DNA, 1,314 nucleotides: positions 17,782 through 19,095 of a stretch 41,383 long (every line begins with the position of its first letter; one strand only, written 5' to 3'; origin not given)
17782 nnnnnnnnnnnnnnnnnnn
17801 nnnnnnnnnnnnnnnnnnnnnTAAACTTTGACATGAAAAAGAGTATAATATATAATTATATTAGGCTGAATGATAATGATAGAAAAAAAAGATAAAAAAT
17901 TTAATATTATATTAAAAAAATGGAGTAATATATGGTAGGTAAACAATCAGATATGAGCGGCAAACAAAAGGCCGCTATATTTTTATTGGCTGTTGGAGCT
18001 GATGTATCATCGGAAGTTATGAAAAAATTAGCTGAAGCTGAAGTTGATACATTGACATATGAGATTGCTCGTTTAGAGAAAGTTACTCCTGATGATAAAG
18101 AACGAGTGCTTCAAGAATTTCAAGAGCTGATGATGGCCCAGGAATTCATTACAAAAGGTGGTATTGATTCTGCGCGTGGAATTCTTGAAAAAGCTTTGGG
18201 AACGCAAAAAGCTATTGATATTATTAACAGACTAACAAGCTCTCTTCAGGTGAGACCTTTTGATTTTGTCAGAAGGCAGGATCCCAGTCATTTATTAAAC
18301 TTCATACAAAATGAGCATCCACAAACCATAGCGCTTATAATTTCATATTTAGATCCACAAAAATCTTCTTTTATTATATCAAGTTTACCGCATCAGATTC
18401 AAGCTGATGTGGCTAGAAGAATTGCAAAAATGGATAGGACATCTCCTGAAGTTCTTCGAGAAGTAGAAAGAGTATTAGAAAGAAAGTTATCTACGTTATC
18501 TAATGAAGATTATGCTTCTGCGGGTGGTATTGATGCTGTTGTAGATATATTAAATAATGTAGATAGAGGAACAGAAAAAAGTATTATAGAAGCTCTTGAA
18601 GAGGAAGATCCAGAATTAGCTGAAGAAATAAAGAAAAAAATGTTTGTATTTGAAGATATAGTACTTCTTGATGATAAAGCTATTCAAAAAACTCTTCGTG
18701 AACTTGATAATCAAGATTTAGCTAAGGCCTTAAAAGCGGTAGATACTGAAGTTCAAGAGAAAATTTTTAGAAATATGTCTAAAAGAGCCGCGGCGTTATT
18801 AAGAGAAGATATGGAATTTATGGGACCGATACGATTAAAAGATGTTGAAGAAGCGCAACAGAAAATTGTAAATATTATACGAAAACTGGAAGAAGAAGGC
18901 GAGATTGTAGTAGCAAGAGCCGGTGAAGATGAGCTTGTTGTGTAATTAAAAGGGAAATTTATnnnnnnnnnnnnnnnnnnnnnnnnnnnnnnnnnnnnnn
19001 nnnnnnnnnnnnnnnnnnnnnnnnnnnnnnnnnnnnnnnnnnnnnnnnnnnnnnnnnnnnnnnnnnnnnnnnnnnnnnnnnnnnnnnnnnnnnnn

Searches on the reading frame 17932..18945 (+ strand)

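Call 7: search_protein_families(library=pfam, proteins=[window:17932-18945:+], max_evalue=0.001)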
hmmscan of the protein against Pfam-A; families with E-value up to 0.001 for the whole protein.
window:17932-18945:+ (337 aa): 5 families
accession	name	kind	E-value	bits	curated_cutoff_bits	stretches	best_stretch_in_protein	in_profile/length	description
PF01706.21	FliG_C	-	1.2e-47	161.1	23.3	1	220-326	1-107/108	FliG C-terminal domain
PF14842.11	FliG_N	-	3.9e-42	143.5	25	2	8-110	2-104/104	FliG N-terminal domain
PF14841.11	FliG_M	-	4.9e-36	123.2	25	2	118-192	1-75/76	FliG middle domain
PF03448.22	MgtE_N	-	1.3e-08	35.7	25.9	1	246-295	49-98/102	MgtE intracellular N domain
PF18121.7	TFA2_Winged_2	-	0.00018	21.6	26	0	289-331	9-49/60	TFA2 Winged helix domain 2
